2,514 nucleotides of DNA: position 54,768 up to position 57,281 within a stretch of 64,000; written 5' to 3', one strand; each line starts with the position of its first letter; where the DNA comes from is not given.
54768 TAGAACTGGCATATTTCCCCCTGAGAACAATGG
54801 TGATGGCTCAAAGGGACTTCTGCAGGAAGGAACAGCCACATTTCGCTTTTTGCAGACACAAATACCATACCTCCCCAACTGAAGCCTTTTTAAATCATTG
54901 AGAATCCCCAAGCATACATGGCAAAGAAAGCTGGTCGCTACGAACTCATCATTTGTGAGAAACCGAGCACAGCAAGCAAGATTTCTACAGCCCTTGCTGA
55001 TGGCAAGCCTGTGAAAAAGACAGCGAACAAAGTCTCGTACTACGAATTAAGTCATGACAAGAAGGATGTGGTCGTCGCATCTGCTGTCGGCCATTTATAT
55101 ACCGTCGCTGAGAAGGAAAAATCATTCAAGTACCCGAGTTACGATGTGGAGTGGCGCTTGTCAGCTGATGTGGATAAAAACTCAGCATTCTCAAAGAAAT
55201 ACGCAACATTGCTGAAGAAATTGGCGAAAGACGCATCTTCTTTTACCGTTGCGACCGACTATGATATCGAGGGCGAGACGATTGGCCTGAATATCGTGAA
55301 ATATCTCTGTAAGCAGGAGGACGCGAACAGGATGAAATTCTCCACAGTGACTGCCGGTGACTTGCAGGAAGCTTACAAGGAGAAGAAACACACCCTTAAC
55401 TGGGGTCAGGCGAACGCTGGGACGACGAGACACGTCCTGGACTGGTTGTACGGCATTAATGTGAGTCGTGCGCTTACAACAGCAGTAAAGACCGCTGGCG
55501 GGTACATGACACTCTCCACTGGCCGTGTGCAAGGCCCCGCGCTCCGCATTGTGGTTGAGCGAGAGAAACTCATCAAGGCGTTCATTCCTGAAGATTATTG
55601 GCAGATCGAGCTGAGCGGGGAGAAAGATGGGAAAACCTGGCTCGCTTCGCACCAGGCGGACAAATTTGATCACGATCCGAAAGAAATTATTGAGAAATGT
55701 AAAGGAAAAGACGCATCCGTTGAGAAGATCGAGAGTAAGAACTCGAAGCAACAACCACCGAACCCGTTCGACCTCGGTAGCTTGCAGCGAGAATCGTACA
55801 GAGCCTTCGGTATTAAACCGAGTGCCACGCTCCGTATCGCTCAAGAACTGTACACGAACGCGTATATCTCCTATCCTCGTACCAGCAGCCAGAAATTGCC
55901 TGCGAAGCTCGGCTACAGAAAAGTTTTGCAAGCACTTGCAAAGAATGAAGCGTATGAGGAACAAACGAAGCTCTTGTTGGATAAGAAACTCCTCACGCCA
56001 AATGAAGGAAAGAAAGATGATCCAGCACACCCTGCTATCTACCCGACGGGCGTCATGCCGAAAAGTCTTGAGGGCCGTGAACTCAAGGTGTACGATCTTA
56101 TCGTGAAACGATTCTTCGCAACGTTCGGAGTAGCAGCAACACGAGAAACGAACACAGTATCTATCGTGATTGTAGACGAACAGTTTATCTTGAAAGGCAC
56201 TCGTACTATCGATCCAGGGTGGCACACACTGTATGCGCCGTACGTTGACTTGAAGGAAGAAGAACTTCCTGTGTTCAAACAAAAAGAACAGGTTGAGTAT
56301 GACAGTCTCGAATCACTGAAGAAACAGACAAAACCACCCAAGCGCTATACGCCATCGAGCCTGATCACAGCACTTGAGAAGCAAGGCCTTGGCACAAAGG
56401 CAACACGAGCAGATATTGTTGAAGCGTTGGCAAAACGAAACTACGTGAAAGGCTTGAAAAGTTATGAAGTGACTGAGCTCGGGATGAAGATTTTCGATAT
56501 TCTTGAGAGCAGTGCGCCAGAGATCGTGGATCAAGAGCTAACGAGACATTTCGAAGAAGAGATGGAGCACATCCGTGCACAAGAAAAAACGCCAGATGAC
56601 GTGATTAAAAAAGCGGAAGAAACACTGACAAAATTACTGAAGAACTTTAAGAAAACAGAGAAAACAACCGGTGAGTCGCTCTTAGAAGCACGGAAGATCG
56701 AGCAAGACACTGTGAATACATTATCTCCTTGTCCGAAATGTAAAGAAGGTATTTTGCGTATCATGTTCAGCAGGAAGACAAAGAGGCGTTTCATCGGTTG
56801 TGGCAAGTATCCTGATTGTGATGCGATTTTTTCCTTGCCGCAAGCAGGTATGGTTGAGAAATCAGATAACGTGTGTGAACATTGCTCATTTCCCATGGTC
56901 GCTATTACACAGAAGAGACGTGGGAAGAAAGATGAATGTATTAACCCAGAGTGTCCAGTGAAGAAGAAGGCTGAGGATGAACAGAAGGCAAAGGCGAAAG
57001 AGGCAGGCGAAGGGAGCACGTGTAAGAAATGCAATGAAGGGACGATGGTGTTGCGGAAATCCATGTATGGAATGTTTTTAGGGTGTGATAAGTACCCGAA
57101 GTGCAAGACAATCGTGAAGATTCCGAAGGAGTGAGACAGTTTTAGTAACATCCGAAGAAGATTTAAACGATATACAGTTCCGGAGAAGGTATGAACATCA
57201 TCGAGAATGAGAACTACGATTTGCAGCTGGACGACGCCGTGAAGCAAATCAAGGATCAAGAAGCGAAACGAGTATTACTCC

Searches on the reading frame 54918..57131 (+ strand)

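Call 82: search_protein_families(library=pfam, proteins=[window:54918-57131:+], max_evalue=0.001)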
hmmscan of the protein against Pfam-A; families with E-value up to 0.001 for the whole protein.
window:54918-57131:+ (738 aa): 3 families
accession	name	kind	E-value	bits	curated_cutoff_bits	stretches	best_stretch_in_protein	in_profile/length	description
PF01131.25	Topoisom_bac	-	2e-117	393.1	35.1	1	161-564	3-411/411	DNA topoisomerase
PF01396.24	Zn_ribbon_Top1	-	3.9e-18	65.4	32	2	700-737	2-38/39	Topoisomerase DNA binding C4 zinc finger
PF01751.28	Toprim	-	9.4e-12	45.4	23.1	1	9-142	1-94/96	Toprim domain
